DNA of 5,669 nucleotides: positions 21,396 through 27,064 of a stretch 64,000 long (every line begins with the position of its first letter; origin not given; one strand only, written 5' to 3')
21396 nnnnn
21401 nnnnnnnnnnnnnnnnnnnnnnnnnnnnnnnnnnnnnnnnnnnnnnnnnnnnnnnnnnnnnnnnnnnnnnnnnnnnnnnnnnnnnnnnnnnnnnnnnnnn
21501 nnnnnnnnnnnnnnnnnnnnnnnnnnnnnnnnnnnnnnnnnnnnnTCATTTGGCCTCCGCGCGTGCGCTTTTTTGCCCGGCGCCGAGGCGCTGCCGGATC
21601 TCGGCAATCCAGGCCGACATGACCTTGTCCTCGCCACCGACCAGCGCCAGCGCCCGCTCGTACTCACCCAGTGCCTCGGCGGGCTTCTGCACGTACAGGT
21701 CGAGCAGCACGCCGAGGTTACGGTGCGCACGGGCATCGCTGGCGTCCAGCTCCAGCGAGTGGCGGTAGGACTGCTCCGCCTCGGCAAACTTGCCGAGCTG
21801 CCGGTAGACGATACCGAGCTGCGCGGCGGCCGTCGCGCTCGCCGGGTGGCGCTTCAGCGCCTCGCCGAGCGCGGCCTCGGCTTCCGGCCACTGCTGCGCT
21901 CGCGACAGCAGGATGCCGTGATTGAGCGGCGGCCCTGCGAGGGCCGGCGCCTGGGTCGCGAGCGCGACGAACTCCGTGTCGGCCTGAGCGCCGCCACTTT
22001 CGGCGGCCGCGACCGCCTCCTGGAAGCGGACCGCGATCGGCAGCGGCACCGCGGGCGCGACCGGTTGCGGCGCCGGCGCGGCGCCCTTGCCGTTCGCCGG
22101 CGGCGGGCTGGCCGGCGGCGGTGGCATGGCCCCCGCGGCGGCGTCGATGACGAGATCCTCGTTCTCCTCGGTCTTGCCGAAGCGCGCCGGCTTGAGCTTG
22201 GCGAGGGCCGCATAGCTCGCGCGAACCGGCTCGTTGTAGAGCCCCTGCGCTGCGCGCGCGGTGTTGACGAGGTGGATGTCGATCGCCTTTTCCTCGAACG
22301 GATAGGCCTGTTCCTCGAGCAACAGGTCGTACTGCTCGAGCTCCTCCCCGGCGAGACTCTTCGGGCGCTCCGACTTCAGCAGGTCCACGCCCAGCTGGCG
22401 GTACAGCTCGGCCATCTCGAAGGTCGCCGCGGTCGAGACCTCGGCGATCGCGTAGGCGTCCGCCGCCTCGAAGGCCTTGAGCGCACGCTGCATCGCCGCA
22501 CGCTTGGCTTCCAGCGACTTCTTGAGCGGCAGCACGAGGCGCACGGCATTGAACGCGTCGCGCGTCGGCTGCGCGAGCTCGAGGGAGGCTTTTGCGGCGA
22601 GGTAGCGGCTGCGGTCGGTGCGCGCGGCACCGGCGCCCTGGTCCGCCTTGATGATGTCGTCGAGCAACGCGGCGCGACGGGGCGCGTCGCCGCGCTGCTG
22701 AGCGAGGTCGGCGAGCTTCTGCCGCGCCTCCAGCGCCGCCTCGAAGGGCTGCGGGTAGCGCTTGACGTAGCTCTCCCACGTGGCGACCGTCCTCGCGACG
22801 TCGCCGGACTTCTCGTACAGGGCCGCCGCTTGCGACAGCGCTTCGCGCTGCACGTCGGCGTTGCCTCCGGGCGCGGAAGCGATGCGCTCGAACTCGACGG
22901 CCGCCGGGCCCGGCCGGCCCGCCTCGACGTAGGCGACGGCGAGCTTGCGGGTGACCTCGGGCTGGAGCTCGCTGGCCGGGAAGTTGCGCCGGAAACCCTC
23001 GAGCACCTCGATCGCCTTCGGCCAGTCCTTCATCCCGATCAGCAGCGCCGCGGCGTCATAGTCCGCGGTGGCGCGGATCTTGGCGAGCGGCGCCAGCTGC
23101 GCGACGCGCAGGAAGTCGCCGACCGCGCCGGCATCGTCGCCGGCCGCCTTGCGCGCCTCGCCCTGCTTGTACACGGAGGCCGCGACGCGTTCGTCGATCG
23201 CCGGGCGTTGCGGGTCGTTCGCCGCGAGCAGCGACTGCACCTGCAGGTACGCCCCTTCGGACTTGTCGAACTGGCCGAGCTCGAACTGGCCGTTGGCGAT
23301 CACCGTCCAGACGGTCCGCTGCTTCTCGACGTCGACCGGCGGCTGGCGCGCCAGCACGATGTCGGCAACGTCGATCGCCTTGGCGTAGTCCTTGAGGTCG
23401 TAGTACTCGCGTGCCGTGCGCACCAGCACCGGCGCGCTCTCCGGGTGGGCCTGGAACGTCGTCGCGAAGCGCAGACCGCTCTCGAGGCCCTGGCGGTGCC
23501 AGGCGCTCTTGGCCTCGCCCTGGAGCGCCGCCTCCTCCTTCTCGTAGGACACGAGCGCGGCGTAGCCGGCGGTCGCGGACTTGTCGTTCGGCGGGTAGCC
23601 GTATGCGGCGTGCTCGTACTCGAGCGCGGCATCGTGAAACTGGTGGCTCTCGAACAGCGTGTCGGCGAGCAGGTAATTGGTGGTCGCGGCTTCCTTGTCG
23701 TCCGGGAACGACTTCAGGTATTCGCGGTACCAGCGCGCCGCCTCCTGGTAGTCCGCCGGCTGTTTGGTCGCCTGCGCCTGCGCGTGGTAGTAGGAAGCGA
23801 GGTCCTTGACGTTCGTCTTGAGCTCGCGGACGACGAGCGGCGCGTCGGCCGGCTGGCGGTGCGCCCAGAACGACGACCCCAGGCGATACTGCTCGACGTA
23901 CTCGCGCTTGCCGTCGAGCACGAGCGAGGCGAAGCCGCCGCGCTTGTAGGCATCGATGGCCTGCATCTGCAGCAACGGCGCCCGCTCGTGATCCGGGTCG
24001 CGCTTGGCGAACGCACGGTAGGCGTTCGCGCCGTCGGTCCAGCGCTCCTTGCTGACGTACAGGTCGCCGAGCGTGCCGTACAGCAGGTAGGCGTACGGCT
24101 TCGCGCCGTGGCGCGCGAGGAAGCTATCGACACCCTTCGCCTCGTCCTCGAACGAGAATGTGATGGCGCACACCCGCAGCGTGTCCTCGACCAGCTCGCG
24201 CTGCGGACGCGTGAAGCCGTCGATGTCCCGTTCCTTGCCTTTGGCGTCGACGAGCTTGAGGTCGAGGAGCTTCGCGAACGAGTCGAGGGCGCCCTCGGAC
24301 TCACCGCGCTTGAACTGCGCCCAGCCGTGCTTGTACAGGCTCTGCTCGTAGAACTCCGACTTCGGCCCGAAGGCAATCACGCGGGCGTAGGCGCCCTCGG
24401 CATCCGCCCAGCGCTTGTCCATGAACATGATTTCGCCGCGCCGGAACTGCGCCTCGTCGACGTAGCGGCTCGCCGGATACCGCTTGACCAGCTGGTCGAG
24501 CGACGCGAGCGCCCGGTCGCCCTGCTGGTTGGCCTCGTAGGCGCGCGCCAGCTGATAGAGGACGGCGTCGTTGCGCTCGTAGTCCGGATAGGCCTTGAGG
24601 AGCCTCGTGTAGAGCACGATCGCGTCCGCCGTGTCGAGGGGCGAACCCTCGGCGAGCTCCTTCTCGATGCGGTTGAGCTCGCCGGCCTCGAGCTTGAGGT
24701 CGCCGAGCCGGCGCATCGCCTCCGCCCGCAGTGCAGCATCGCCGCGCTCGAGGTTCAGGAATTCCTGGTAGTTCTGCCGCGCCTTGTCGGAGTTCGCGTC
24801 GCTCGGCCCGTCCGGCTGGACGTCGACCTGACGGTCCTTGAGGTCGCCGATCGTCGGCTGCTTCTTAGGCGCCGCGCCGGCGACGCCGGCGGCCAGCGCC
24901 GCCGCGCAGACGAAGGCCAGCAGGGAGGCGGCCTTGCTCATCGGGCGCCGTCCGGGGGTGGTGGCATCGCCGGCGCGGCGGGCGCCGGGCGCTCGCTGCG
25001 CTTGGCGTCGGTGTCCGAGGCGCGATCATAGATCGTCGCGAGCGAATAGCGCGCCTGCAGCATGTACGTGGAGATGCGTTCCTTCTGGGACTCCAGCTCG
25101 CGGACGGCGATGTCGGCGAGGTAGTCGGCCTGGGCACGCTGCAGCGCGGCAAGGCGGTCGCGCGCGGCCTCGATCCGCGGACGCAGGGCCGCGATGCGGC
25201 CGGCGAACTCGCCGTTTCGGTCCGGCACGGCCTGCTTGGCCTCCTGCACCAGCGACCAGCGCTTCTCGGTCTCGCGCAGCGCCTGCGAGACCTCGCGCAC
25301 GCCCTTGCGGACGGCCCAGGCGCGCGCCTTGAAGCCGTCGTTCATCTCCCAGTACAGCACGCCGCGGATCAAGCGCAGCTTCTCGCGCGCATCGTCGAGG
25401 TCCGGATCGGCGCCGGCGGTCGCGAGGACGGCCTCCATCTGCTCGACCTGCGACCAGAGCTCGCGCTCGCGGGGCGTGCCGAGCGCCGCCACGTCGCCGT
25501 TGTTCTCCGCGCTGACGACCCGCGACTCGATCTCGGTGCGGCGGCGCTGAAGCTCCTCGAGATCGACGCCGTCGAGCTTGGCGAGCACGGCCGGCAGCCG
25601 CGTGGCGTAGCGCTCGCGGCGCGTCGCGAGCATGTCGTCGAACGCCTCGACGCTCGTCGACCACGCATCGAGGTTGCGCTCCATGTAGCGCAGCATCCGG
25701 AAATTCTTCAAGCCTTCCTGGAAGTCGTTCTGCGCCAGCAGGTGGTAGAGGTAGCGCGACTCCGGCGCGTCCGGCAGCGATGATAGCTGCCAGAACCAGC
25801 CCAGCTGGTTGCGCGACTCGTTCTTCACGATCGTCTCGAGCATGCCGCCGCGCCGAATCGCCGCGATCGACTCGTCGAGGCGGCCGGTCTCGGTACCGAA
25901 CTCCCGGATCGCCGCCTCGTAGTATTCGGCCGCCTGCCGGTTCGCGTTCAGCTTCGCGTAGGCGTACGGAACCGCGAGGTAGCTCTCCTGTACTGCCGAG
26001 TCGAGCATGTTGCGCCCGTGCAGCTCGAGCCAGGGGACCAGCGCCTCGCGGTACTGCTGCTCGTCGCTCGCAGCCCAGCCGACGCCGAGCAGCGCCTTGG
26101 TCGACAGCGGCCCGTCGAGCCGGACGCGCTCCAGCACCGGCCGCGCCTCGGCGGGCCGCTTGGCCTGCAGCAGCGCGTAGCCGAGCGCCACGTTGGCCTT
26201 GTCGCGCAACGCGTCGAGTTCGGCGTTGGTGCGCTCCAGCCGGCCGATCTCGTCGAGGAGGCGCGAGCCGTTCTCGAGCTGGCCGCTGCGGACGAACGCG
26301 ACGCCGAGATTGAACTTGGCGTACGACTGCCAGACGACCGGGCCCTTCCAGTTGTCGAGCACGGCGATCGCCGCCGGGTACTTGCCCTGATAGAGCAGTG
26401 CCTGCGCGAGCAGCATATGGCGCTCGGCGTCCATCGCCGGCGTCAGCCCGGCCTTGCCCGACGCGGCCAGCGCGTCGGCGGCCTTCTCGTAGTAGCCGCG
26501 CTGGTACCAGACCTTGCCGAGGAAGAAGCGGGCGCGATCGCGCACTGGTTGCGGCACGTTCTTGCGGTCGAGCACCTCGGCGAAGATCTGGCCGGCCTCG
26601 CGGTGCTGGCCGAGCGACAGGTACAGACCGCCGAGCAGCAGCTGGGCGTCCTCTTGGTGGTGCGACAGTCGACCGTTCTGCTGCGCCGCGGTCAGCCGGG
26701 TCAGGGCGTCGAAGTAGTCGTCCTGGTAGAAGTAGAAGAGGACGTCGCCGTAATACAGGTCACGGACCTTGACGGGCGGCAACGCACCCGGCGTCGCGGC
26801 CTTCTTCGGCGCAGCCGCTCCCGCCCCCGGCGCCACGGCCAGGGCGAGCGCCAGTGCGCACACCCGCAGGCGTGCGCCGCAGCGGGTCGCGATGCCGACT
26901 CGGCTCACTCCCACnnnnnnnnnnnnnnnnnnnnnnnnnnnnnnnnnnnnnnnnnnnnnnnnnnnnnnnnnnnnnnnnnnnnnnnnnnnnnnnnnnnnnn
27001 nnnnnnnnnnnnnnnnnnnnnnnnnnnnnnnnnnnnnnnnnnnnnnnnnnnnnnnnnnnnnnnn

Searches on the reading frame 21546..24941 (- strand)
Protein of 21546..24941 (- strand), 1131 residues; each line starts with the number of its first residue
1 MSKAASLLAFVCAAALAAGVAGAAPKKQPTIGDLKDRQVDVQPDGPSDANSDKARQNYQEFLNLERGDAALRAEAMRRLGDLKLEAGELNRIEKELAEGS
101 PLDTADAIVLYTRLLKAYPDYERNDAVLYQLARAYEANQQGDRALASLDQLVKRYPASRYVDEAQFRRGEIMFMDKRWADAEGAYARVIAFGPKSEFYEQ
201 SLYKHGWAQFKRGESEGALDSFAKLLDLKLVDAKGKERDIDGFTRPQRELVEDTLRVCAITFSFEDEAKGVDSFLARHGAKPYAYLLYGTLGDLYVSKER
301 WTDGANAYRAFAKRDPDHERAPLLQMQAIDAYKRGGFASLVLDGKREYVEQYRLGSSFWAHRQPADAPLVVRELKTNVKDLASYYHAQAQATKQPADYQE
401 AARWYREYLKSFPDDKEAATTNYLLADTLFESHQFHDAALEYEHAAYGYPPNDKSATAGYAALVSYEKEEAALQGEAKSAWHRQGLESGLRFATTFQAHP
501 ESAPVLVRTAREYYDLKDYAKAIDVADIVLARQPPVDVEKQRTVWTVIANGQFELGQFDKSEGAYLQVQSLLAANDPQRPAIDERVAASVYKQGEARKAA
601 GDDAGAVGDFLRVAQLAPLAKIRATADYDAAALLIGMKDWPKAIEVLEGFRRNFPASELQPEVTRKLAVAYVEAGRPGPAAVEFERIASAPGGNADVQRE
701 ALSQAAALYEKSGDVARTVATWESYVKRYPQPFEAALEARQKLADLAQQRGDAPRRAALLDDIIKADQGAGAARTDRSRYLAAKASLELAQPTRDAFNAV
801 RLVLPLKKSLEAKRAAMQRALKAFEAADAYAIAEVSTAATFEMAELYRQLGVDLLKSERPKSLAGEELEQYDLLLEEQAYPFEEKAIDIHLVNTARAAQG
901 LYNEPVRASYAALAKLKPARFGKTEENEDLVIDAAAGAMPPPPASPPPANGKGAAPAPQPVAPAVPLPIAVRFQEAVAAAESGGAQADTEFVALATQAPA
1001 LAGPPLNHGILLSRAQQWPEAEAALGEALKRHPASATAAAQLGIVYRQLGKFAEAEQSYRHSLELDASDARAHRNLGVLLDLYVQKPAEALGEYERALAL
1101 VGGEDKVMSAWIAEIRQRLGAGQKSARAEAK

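Call 10: search_protein_families(library=pfam, proteins=[window:21546-24941:-], max_evalue=0.01)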
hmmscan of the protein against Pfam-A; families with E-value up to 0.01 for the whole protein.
window:21546-24941:- (1131 aa): 16 families
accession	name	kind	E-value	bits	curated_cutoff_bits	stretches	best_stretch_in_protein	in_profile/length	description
PF13174.12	TPR_6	-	3.6e-27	93.5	26.3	1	127-158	2-33/33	Tetratricopeptide repeat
PF07719.23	TPR_2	-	1.3e-20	72.1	27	1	1038-1066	3-31/34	Tetratricopeptide repeat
PF13428.12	TPR_14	-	3.7e-18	64.6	23.5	1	126-160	2-36/44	Tetratricopeptide repeat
PF13424.12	TPR_12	-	3e-17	63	30.1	1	1007-1066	8-75/77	Tetratricopeptide repeat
PF13432.12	TPR_16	-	4.8e-15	56.1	32.7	3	1006-1069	1-64/65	Tetratricopeptide repeat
PF14559.12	TPR_19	-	5.4e-11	43.1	25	2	103-160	6-61/68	Tetratricopeptide repeat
PF13181.12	TPR_8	-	1.1e-08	35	25.7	1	1038-1068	3-33/34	Tetratricopeptide repeat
PF00515.34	TPR_1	-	2.2e-08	34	27.8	1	1041-1067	6-32/34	Tetratricopeptide repeat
PF13431.12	TPR_17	-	1.4e-06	28.6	24.4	0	1027-1057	4-34/34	Tetratricopeptide repeat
PF13414.12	TPR_11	-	2.5e-06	27.5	26.8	1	1045-1079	3-37/42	TPR repeat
PF13525.12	YfiO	-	6.5e-05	23.2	25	1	103-171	20-88/203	Outer membrane lipoprotein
PF24575.1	TPR_Slam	-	0.00043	21.1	35.2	1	384-439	49-101/104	Surface lipoprotein assembly modifier, N-terminal TPR repeats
PF13374.12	TPR_10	-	0.0012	19.3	27.5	1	1036-1064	2-30/42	Tetratricopeptide repeat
PF12895.13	ANAPC3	-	0.0057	17.4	27.2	0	397-441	4-45/82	Anaphase-promoting complex, cyclosome, subunit 3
PF23914.1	TPR_CcmH_CycH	-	0.006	16.9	42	0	373-454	78-156/158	Cytochrome c-type biogenesis protein H TPR domain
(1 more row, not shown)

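Call 56: search_protein_families(library=ncbifam, proteins=[window:21546-24941:-], max_evalue=0.01)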
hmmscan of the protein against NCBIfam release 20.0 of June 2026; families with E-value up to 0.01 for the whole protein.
window:21546-24941:- (1131 aa): 12 families
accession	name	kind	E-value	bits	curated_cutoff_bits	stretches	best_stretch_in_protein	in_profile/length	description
TIGR02795.1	tol_pal_ybgF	equivalog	3e-30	105.2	90.1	4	143-225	20-102/119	tol-pal system protein YbgF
NF040959.1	MamA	equivalog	2.5e-18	66.3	200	2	976-1081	78-184/204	magnetosome protein MamA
NF008068.0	PRK10803.1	equivalog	6.4e-18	65.6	383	2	137-218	155-236/263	cell division protein CpoB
TIGR03302.1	OM_YfiO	subfamily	6.5e-16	58.5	81.4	2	118-242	26-123/239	outer membrane protein assembly factor BamD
TIGR02917.1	PEP_TPR_lipo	equivalog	1.9e-09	36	312.2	1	1011-1107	745-839/899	XrtA/PEP-CTERM system TPR-repeat protein PrsT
NF033762.1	social_mot_Tgl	equivalog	2e-09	37.2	225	1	1036-1100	31-95/252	social motility TPR repeat lipoprotein Tgl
NF033758.1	gliding_GltE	equivalog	3.4e-09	36.2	225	1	1015-1104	269-358/411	adventurous gliding motility TPR repeat lipoprotein GltE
TIGR02521.1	type_IV_pilW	equivalog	8.3e-09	35.3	154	1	1015-1098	44-126/234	type IV pilus biogenesis/stability protein PilW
NF033920.0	C39_PA2778_fam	equivalog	1.8e-07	30.9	150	1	1012-1099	166-252/255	PA2778 family cysteine peptidase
NF052312.1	T9SS_PorW_SprE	equivalog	5.1e-07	28.7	250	1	104-161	562-619/716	type IX secretion system periplasmic lipoprotein PorW/SprE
NF002725.1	PRK02603.1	equivalog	3.5e-06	27.1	143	0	371-478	23-130/173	photosystem I assembly protein Ycf3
NF047507.1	TPR_BatC_Lepto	exception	0.00022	20.8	175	0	1035-1079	95-139/214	TPR repeat-containing protein BatC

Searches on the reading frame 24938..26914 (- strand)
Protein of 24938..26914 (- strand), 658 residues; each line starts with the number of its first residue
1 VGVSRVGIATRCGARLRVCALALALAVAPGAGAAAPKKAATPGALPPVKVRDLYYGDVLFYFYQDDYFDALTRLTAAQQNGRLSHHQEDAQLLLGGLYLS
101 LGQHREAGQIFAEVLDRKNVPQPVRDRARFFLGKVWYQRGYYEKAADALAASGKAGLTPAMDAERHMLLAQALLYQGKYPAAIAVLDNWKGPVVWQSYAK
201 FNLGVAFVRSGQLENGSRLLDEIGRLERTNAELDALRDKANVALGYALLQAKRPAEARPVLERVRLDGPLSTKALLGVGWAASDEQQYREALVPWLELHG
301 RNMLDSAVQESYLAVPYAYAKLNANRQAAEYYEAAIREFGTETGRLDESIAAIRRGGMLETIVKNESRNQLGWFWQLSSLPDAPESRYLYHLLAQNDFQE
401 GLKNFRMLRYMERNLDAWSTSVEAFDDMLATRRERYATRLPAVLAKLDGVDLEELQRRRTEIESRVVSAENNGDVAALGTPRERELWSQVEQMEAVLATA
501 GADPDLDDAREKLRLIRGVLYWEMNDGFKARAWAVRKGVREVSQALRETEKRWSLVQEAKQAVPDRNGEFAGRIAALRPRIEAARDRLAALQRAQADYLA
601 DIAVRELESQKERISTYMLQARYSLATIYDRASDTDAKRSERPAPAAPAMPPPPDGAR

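Call 10: search_protein_families(library=pfam, proteins=[window:24938-26914:-], max_evalue=0.01)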
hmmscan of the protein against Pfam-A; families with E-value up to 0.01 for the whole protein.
window:24938-26914:- (658 aa): 6 families
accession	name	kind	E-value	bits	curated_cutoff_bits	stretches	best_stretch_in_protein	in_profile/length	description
PF13432.12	TPR_16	-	8e-09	36.2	32.7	2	97-151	6-56/65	Tetratricopeptide repeat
PF12895.13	ANAPC3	-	5.8e-07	30.1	27.2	1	125-188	22-81/82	Anaphase-promoting complex, cyclosome, subunit 3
PF14559.12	TPR_19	-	2.4e-05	25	25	0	64-118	4-55/68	Tetratricopeptide repeat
PF13181.12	TPR_8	-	5.9e-05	23.4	25.7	0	90-118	3-31/34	Tetratricopeptide repeat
PF07719.23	TPR_2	-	0.00014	22.2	27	0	163-186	1-24/34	Tetratricopeptide repeat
PF13428.12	TPR_14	-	0.00069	20.5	23.5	0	240-276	3-39/44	Tetratricopeptide repeat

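Call 56: search_protein_families(library=ncbifam, proteins=[window:24938-26914:-], max_evalue=0.01)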
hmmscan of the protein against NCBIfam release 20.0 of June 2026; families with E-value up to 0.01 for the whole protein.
window:24938-26914:- (658 aa): 8 families
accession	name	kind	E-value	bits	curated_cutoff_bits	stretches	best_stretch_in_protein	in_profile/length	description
NF040959.1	MamA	equivalog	7.9e-10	38.5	200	1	170-291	44-158/204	magnetosome protein MamA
TIGR02795.1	tol_pal_ybgF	equivalog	4e-06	27.4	90.1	0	55-117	6-68/119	tol-pal system protein YbgF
NF052312.1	T9SS_PorW_SprE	equivalog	8.7e-05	21.3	250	1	62-153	115-206/716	type IX secretion system periplasmic lipoprotein PorW/SprE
NF052415.1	T3SS_chap_SctY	equivalog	0.0001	22.8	70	1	83-187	1-101/106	type III secretion apparatus assembly chaperone SctY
TIGR02917.1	PEP_TPR_lipo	equivalog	0.00081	17.4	312.2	1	127-276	57-197/899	XrtA/PEP-CTERM system TPR-repeat protein PrsT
NF047481.1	lipo_LIC12587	subfamily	0.00095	18.6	200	1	90-187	58-154/213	LIC12587 family lipoprotein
TIGR03302.1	OM_YfiO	subfamily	0.0028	17.2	81.4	0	60-114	175-228/239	outer membrane protein assembly factor BamD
NF047507.1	TPR_BatC_Lepto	exception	0.0098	15.4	175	0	100-149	70-119/214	TPR repeat-containing protein BatC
